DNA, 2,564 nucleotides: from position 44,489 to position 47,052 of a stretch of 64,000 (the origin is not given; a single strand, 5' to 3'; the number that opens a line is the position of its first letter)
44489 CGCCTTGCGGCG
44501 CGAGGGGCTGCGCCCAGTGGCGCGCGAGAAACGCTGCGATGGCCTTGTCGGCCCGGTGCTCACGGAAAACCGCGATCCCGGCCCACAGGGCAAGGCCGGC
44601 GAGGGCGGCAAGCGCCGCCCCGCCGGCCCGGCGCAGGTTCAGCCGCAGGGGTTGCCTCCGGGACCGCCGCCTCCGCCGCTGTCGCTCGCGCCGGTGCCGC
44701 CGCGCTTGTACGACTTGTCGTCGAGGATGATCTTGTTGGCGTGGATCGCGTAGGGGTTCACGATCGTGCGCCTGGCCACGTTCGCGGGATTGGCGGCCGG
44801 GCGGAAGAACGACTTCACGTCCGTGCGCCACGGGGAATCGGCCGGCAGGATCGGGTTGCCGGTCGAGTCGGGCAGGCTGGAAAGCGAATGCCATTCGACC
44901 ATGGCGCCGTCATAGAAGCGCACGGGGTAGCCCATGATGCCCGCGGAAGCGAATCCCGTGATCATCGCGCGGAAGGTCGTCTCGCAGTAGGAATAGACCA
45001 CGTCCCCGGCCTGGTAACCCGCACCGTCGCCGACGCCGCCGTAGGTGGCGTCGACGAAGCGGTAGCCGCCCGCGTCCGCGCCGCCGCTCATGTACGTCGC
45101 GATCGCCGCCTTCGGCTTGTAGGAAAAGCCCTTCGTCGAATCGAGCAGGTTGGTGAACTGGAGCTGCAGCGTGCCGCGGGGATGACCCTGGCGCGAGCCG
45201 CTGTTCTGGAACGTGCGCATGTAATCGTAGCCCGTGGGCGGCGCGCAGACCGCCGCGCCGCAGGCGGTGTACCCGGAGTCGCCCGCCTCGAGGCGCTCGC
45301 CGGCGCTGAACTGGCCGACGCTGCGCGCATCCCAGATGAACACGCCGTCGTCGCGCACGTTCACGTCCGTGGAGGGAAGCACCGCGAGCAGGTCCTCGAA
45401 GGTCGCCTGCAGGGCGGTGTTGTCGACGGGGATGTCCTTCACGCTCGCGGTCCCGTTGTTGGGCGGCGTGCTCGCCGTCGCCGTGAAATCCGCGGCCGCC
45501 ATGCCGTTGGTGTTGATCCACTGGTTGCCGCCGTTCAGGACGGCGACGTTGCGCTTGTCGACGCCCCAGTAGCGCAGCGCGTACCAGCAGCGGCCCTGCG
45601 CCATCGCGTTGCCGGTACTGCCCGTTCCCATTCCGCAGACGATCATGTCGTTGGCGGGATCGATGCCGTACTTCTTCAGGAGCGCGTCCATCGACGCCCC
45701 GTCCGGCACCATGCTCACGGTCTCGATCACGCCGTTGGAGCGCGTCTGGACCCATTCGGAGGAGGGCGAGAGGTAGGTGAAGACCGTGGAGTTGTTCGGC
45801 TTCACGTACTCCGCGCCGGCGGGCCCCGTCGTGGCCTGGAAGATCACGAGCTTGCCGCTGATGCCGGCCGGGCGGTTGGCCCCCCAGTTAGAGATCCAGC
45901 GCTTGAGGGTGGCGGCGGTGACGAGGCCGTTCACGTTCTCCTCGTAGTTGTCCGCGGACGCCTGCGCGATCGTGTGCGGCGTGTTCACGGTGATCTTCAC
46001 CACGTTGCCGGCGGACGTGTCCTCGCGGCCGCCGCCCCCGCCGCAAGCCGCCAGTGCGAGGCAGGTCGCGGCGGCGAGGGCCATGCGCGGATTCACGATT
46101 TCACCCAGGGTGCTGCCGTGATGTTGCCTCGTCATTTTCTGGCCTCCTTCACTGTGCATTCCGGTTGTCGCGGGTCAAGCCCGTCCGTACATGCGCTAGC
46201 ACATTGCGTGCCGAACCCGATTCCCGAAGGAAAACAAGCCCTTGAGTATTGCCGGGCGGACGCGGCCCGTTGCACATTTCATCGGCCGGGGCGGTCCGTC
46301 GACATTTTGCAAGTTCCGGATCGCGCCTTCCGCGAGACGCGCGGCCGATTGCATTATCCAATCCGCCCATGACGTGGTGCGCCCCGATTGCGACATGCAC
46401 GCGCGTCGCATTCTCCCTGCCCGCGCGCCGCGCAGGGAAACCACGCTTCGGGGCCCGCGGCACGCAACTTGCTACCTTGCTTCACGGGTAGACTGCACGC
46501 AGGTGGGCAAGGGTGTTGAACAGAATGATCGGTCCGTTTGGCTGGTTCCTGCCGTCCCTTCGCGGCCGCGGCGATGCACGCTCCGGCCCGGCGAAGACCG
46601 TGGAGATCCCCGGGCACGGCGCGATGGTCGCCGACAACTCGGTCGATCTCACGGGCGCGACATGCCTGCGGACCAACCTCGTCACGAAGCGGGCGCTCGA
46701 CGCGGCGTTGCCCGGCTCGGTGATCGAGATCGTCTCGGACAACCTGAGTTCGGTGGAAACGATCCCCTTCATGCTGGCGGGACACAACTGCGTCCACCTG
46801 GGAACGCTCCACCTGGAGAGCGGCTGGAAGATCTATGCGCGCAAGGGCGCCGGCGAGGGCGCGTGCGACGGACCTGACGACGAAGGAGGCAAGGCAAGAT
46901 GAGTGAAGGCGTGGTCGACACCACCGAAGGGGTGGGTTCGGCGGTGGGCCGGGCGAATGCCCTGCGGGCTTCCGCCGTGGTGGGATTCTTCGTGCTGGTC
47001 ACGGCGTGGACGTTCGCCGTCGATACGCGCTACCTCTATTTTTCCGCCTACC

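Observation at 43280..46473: Three near-identical sigma54 promoters with similarly spaced upstream TGCA motifs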

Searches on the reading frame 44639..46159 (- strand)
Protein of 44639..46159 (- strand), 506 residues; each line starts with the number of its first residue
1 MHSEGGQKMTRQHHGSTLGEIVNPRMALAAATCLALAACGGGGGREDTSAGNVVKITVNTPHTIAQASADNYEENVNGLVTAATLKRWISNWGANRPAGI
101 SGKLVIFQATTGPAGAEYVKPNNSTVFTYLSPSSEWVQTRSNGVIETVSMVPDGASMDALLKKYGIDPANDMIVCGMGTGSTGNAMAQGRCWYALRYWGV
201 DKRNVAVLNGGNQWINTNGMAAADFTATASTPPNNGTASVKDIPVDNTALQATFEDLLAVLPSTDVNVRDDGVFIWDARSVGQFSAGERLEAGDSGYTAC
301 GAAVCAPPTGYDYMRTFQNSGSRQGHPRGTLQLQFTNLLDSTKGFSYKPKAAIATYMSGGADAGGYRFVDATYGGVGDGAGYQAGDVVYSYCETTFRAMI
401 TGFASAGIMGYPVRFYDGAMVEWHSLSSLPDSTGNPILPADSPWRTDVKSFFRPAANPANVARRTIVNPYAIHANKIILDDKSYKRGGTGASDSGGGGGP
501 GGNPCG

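Call 4: search_protein_families(library=pfam, proteins=[window:44639-46159:-], max_evalue=0.01)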
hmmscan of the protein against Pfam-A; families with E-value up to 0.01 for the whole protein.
window:44639-46159:- (506 aa): 1 family
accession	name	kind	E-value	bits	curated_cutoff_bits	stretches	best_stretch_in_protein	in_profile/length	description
PF00581.25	Rhodanese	-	0.001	19.9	22.2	0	385-425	61-101/102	Rhodanese-like domain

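Call 10: find_homologous_proteins(query=window:44639-46135:-, max_evalue=0.00001)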
Query window:44639-46135:- (498 aa): 593 proteins with E <= 0.00001 among 8000 candidates; the best 120 are listed.
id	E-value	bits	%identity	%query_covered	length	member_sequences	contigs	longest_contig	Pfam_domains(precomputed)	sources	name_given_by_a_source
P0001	0.0e+0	1140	100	100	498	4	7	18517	-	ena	-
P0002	5.0e-275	931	80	100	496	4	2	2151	-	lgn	-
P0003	1.8e-267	907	78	100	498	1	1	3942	PF00581.26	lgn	-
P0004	5.2e-262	889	77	100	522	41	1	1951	-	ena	-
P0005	3.1e-261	886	77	100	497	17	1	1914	-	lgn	-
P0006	3.9e-261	886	78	100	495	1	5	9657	-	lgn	-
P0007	2.2e-260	883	76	100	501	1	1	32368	-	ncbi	-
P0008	1.4e-259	880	75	100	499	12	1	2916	PF00581.26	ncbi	-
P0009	3.2e-259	879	76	100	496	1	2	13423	-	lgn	-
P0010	7.4e-258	875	77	100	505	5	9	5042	-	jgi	jgi:3-mercaptopyruvate sulfurtransferase SseA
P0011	9.5e-258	874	76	100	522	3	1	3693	-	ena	-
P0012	1.8e-257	874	76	100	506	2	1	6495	-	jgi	-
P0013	3.1e-256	869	74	100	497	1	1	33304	-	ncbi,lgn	-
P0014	1.1e-254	864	75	100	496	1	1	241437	-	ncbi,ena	-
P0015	1.1e-254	864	76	100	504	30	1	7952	-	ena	-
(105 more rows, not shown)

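Call 12: find_related_loci(query=A1, collection=genome_contigs, flank=10000)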
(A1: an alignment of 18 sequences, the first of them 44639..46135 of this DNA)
Query A1 (498 aa) in genome_contigs; peptide patterns used: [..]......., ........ (x = any residue, [..] = any of these).
134 stretches matched a pattern; 120 encode a relative of the query (tblastn E <= 1e-3); the best 80 are kept; 80 distinct loci.
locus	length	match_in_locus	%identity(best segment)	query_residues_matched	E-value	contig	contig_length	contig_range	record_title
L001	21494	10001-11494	96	1-498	0e+0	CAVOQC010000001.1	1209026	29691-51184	MAG: uncultured beta proteobacterium isolate MFD09964.bin.1.200 genome assembly, contig: contig_1053, whole genome shotg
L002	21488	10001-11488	75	1-498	0e+0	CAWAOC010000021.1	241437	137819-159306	MAG: uncultured Gammaproteobacteria bacterium isolate MFD02979.bin.2.113 genome assembly, contig: contig_98006, whole ge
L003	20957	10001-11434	77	1-479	0e+0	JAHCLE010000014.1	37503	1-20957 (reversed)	MAG: Burkholderiales bacterium isolate TGS_PRO46 PRO46_14, whole genome shotgun sequence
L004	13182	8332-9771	76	1-479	0e+0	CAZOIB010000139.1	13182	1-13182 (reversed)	MAG TPA_asm: uncultured Lysobacter sp. isolate binchicken_co200_32 genome assembly, contig: k141_1462869, whole genome s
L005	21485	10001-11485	76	1-498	0e+0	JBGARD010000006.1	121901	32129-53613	MAG: Usitatibacteraceae bacterium isolate MAG_AAO_AS.76 AAOAS-76_NODE_6_length_121901_cov_7.779487, whole genome shotgun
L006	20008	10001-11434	78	1-479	0e+0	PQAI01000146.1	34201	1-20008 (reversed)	MAG: Betaproteobacteria bacterium isolate FeB_7 contig_5570, whole genome shotgun sequence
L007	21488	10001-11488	77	1-498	0e+0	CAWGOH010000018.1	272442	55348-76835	MAG: uncultured beta proteobacterium isolate MFD09730.bin.2.143 genome assembly, contig: contig_7757, whole genome shotg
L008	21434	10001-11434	78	1-478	0e+0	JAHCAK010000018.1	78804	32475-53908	MAG: Burkholderiales bacterium isolate ACE_PRO65 PRO65_18, whole genome shotgun sequence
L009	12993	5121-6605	74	1-498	0e+0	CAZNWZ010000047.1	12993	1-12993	MAG TPA_asm: uncultured Lysobacter sp. isolate SRP173033_co3_158 genome assembly, contig: NODE_6345_length_12993_cov_28.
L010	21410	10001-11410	72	28-498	0e+0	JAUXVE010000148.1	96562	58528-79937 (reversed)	MAG: Rubrivivax sp. isolate C15_concoct.bin.32_sub C15_k141_286544, whole genome shotgun sequence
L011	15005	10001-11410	70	28-498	0e+0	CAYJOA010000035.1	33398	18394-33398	MAG TPA_asm: uncultured Rubrivivax sp. isolate ERP124720_co1_120 genome assembly, contig: NODE_1809_length_33398_cov_11.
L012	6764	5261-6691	72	21-498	0e+0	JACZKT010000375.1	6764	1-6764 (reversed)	MAG: Rubrivivax sp. isolate MAG52 rubrivivax_1_contig_795345, whole genome shotgun sequence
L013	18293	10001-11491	74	1-498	0e+0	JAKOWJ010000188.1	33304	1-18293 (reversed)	MAG: Pseudomonadota bacterium isolate JPNG_maxbin.109 k201_682600, whole genome shotgun sequence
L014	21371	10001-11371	65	26-479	0e+0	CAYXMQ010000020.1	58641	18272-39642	MAG TPA_asm: uncultured Thiobacillus sp. isolate binchicken_co266_169 genome assembly, contig: NODE_1096_length_58641_co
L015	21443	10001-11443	64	18-498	0e+0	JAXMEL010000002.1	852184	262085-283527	MAG: Burkholderiaceae bacterium isolate STL-PRO61 C2.227.fa-2, whole genome shotgun sequence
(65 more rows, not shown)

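Call 31: find_encoding_contigs(protein=P0001, flank=10000, max_places=10)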
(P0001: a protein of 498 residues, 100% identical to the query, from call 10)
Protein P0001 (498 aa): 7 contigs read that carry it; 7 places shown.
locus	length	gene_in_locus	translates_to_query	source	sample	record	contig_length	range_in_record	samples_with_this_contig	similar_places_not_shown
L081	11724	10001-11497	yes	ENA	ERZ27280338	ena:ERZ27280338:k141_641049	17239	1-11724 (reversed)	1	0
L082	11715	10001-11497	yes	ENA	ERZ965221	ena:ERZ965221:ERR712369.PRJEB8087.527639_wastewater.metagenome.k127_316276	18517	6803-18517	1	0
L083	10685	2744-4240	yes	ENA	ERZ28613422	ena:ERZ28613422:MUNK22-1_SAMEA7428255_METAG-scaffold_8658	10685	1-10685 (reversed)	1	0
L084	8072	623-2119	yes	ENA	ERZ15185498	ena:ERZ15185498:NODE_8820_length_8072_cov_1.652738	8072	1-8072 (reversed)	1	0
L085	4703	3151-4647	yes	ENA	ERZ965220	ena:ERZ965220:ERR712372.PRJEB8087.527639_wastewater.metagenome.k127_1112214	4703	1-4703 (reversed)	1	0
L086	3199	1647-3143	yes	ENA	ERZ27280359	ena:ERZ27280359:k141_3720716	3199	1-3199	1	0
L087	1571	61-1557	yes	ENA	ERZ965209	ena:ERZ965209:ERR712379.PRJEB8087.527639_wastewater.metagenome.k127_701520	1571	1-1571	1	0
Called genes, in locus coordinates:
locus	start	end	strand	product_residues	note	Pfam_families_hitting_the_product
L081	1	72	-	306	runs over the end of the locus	PF09982:LpxR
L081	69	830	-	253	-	PF00072:Response_reg, PF00486:Trans_reg_C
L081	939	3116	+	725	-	PF08487:VIT, PF13757:VIT_2, PF00092:VWA, PF13519:VWA_2, PF13768:VWA_3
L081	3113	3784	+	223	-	PF04203:Sortase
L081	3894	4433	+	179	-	PF01814:Hemerythrin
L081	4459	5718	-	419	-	PF05940:NnrS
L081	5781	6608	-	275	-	-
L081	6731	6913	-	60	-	-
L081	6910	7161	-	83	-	-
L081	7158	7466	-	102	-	-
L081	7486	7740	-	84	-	PF01206:TusA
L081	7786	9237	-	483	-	PF04143:Sulf_transp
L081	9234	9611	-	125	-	PF01206:TusA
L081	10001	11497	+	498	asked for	-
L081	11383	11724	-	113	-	?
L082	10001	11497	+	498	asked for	-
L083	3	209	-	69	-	?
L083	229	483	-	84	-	PF01206:TusA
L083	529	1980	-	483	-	PF04143:Sulf_transp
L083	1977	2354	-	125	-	PF01206:TusA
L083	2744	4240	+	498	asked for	-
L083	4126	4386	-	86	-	-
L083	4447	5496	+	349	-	PF22113:Mtrc-MtrF_II-IV_dom (faint)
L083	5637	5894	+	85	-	-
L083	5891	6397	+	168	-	PF14522:Cytochrome_C7 (faint)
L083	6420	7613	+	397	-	PF07396:Porin_O_P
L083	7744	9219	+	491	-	PF00989:PAS, PF08448:PAS_4 (weak), PF00512:HisKA, PF02518:HATPase_c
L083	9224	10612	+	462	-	PF00072:Response_reg, PF13191:AAA_16 (faint), PF00158:Sigma54_activat, PF14532:Sigma54_activ_2, PF07728:AAA_5, PF25601:AAA_lid_14, PF02954:HTH_8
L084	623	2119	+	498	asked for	-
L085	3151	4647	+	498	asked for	-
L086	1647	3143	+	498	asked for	-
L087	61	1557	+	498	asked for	-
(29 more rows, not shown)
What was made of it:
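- Independent assemblies encoding the identical rhodanese protein have all genes intact (call 31).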

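Call 34: search_protein_families(library=ncbifam, proteins=[L083:2744-4240:+, L083:4447-5496:+, L083:5637-5894:+, L083:5891-6397:+, L083:6420-7613:+, L083:7744-9219:+, L083:9224-10612:+, L081:7786-9237:-, L081:9234-9611:-, L081:5781-6608:-], max_evalue=0.001)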
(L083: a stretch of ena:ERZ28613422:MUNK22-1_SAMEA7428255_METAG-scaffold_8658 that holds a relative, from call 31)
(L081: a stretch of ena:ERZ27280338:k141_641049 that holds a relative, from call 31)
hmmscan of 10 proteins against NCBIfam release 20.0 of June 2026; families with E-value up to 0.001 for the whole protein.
L083:2744-4240:+ (498 aa): 2 families
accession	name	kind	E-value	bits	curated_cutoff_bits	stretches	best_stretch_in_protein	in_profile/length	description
NF040901.1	SeO3_TeO2_ExtH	equivalog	3.7e-30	105.3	200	2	20-230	13-201/430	selenite/tellurite reduction operon rhodanese-like protein ExtH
NF008557.0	PRK11493.1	equivalog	0.00038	19.7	250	0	140-206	66-126/281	3-mercaptopyruvate sulfurtransferase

L083:4447-5496:+ (349 aa): 3 families
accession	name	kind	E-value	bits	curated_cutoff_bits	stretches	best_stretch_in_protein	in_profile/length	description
NF040886.1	cyt_C_like_Sec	equivalog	9.6e-08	31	250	1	2-216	51-312/423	multiheme c-type cytochrome (seleno)protein ExtKL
NF041198.1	UshA_like_PCGU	equivalog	1.2e-05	24.2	275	1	1-88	413-482/519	UshA-like (seleno)protein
TIGR03153.1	cytochr_NrfH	equivalog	0.00045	20.3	134.2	0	117-169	24-63/138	cytochrome c nitrite reductase small subunit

L083:5637-5894:+ (85 aa): 0 families

L083:5891-6397:+ (168 aa): 4 families
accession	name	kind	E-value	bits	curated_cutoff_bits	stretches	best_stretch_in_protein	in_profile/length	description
NF041028.1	decahem_GSU2203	exception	0.00011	21.6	325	1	87-160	101-161/317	GSU2203 family decaheme c-type cytochrome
TIGR03508.1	decahem_SO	subfamily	0.00035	20.1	192.2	1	87-160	2-130/258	DmsE family decaheme c-type cytochrome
NF040971.1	cytc_ExtS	equivalog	0.00053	19.3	100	1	96-140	20-64/262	selenite/tellurite reduction operon c-type cytochrome lipoprotein ExtS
TIGR01904.2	GSu_C4xC__C2xCH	domain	0.00058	19.6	27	1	86-130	22-64/73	CxxxxCH/CxxCH domain c-type cytochrome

L083:6420-7613:+ (397 aa): 1 family
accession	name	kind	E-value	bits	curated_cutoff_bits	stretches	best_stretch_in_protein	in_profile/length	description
NF040900.1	porin_ExtI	equivalog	1.8e-98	330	150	1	17-397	8-403/403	selenite/tellurite reduction operon porin ExtI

L083:7744-9219:+ (491 aa): 79 families (the best 25 are shown)
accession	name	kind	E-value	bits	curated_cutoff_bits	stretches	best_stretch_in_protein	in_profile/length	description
NF008468.0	PRK11360.1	equivalog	1.1e-69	235.4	646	1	113-490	236-609/616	two-component system sensor histidine kinase AtoS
NF007688.0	PRK10364.1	equivalog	4.7e-45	154.2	479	1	212-490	191-452/460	two-component system sensor histidine kinase ZraS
NF046044.1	PnpS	equivalog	6.9e-45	153.7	400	1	116-488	26-390/390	two-component system histidine kinase PnpS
NF010411.0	PRK13837.1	equivalog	2.3e-44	151.6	647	1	253-489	429-675/828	two-component system VirA-like sensor kinase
NF052574.1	HisKinEspCMyxo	equivalog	8.7e-40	136.6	1200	1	159-490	302-638/785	serine histidine kinase EspC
NF033092.0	HK_WalK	equivalog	2.1e-39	135.6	725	1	118-489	231-594/594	cell wall metabolism sensor histidine kinase WalK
TIGR02966.1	phoR_proteo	equivalog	1.4e-36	126.2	334.2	1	143-486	4-332/333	phosphate regulon sensor histidine kinase PhoR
NF046026.1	HisKinCckACaul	equivalog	2.5e-34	118.4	1000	1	176-490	214-533/678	cell cycle histidine kinase CckA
NF047466.1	hybrid_RR_LvrB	exception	4e-34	118.4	500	1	259-489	137-376/377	hybrid histidine kinase/response regulator LvrB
NF046020.1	HisKinCckABruc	equivalog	1.5e-33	115.7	1000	1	151-488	352-706/868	cell cycle histidine kinase CckA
NF010076.0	PRK13557.1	subfamily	9.2e-32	110.2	631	1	254-489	143-394/540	histidine kinase famiy protein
NF047497.1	HK_LIC_12097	equivalog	1e-31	110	500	1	146-489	12-366/367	LIC_12097 family sensor histidine kinase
NF038348.1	T2SS_HK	subfamily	9.5e-30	103.5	450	2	320-489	408-573/574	histidine kinase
NF052573.1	HisKinEspAMyxo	equivalog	3.9e-29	101.2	1400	1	143-488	252-610/755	serine histidine kinase EspA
NF008293.1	PRK11073.1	equivalog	8.7e-29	100.8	240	1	144-489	6-347/349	nitrogen regulation protein NR(II)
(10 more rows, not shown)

L083:9224-10612:+ (462 aa): 117 families (the best 25 are shown)
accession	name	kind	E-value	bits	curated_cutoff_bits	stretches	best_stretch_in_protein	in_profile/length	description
NF008469.0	PRK11361.1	equivalog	3.7e-123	411.6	714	1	13-462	3-457/461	acetoacetate metabolism transcriptional regulator AtoC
TIGR01818.1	ntrC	equivalog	2.4e-122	409.1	558.6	2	17-404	1-385/463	nitrogen regulation protein NR(I)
TIGR02915.1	PEP_resp_reg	equivalog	2.1e-116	389.4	502.6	1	17-461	1-444/445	PEP-CTERM-box response regulator transcription factor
NF008176.1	PRK10923.1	equivalog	1.3e-105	353.7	620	1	14-400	3-385/469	nitrogen regulation protein NR(I)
NF007689.0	PRK10365.1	equivalog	1.7e-105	353.4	760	1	16-458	7-441/441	sigma-54-dependent response regulator transcription factor ZraR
NF041946.1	LuxO_transreg_Vib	equivalog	3.4e-103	345.9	800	1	20-459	2-460/463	quorum-sensing sigma-54 dependent transcriptional regulator LuxO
NF051870.1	NAssimRespRegNtrX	equivalog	1.7e-101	340.4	600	1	16-461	3-452/452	nitrogen assimilation response regulator NtrX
NF041552.1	TF_PrdR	equivalog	2.2e-100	336.6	795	1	150-460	264-577/577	sigma-54 dependent transcriptional regulator PrdR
TIGR01817.1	nifA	equivalog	1.1e-96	324.7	528.85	1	123-396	168-438/534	nif-specific transcriptional activator NifA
NF011695.0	PRK15115.1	equivalog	2.3e-92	310.1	763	1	14-461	6-438/445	two-component system response regulator GlrR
NF038308.1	RNA_repair_RtcR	equivalog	1e-91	308.4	650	1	8-453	22-505/530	RNA repair transcriptional activator RtcR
TIGR02329.1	propionate_PrpR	equivalog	1.6e-91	307.5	499.2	1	119-457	172-525/526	propionate catabolism operon regulatory protein PrpR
NF003451.0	PRK05022.1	equivalog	1.2e-90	304.7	476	1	129-461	162-510/512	nitric oxide reductase transcriptional regulator NorR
NF049963.1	RespRegFlgRCampy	domain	3e-90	303.1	750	1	17-461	3-429/429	fla regulon two-component system response regulator FlgR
NF050807.1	TransRegFlbDCaul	equivalog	1.2e-86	291.4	750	1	39-460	25-439/454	sigma-54-dependent transcriptional regulator FlbD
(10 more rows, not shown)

L081:7786-9237:- (483 aa): 4 families
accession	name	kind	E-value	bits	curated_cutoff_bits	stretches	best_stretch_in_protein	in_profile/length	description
NF033796.1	selen_YedE_FdhT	exception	1e-36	126.9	350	2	26-156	194-323/387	selenium metabolism membrane protein YedE/FdhT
NF052577.1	ThSTportTsuASprch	equivalog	2.3e-25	89.6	400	2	52-159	6-114/330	thiosulfate transporter TsuA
NF041049.1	thio_trans_TsuA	exception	1.2e-18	67.3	645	2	53-159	9-116/348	thiosulfate utilization transporter TsuA/YeeE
TIGR04112.1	seleno_YedE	equivalog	3.3e-13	49.5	200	1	51-170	188-310/337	YedE family putative selenium transporter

L081:9234-9611:- (125 aa): 1 family
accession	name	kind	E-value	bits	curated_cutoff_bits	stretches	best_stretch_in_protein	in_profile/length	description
NF008242.0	PRK11018.1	equivalog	0.00012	21.7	79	1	34-82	5-53/78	sulfurtransferase-like selenium metabolism protein YedF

L081:5781-6608:- (275 aa): 0 families
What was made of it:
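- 44639..46135 (-): Rhodanese-like lipoprotein of 498 aa, the first gene of the P1 unit. Weak ExtH match of 105 bits, below the 200 cut-off (call 34).
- On LuxO orthologue / LuxO operator: 345.9 bits against a cut-off of 800 (call 34).
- On NtrC, AtoC or ZraR equivalogs: AtoC 412/714, NtrC 409/559, ZraR 353/760 (call 34).
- On Geobacter ExtHIJKL conduit: NF040900 scores 330 bits against a cut-off of 150, full length (call 34). ExtH 105/200, ExtKL 31/250 (call 34).
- Closest known: NtrB/NtrC with the glnAp2 enhancer, the textbook sigma-54 two-component regulon. Different: The regulator scores below the NtrC equivalog cut-off (409 against 558.6 bits, call 34).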

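Call 47: search_solved_structures(query=L083:4447-5496:+, max_evalue=1, show_alignments=1)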
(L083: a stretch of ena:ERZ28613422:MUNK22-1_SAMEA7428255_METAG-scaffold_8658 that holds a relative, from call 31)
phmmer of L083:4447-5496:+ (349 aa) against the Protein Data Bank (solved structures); distinct sequences matched with E-value up to 1: 0.
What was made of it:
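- On Geobacter ExtHIJKL conduit: No PDB sequence hit for the pentaheme (call 47).
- Tried and rejected: There was no hit (call 47).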

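Call 56: search_solved_structures(query=L083:9224-10609:+, max_evalue=1e-20, show_alignments=0)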
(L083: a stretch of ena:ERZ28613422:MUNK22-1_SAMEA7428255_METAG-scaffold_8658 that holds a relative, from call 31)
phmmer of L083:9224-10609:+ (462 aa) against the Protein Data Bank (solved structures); distinct sequences matched with E-value up to 1e-20: 36.
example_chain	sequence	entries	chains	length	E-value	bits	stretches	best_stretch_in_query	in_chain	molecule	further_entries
4l4u_A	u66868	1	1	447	1.6e-106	360.2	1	14-462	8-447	Transcriptional regulator (NtrC family)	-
1ny5_A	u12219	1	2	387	2.6e-98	333.1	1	16-393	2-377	transcriptional regulator (NtrC family)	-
5ep0_A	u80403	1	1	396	8.4e-85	288.6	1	16-401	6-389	Putative repressor protein luxO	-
1ojl_A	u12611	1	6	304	8e-79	268.9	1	155-458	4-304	TRANSCRIPTIONAL REGULATORY PROTEIN ZRAR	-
3dzd_A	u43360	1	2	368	1.8e-76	261.2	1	18-391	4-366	Transcriptional regulator (NtrC family)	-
9qq6_C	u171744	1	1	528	1.5e-74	254.8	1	139-450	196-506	Nif-specific regulatory protein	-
8p53_C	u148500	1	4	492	8.5e-72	245.8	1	13-397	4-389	Transcriptional regulator FleQ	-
6iy8_A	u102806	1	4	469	1e-71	245.5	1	132-389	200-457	Positive regulator CapR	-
5m7n_A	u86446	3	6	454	1.7e-70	241.5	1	15-460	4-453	Nitrogen assimilation regulatory protein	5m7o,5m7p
8pb9_D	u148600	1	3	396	3.3e-70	240.5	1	13-397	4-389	Transcriptional regulator FleQ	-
4ly6_A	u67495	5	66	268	9.2e-70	239.1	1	156-393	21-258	Transcriptional regulator (NtrC family)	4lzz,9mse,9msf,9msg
1ny6_A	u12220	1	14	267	1.1e-69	238.8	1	159-393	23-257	transcriptional regulator (NtrC family)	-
26jl_A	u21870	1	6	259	4.6e-69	236.7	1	155-398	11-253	Flagellar regulatory protein A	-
3m0e_A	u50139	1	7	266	8.2e-69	235.9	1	160-393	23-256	Transcriptional regulator (NtrC family)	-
6jdi_A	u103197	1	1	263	1.3e-68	235.2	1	154-397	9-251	Nitrogen assimilation regulatory protein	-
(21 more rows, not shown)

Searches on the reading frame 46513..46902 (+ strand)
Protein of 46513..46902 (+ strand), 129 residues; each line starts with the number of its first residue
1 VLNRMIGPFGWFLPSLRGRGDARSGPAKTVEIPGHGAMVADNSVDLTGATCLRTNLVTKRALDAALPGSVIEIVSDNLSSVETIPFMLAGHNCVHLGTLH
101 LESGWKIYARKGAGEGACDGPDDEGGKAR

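Call 4: search_protein_families(library=pfam, proteins=[window:46513-46902:+], max_evalue=0.01)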
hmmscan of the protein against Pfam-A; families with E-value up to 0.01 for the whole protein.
window:46513-46902:+ (129 aa): 1 family
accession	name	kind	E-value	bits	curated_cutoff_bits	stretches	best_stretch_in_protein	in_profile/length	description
PF01206.22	TusA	-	6.8e-08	32.7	28.6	1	44-111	3-70/70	Sulfurtransferase TusA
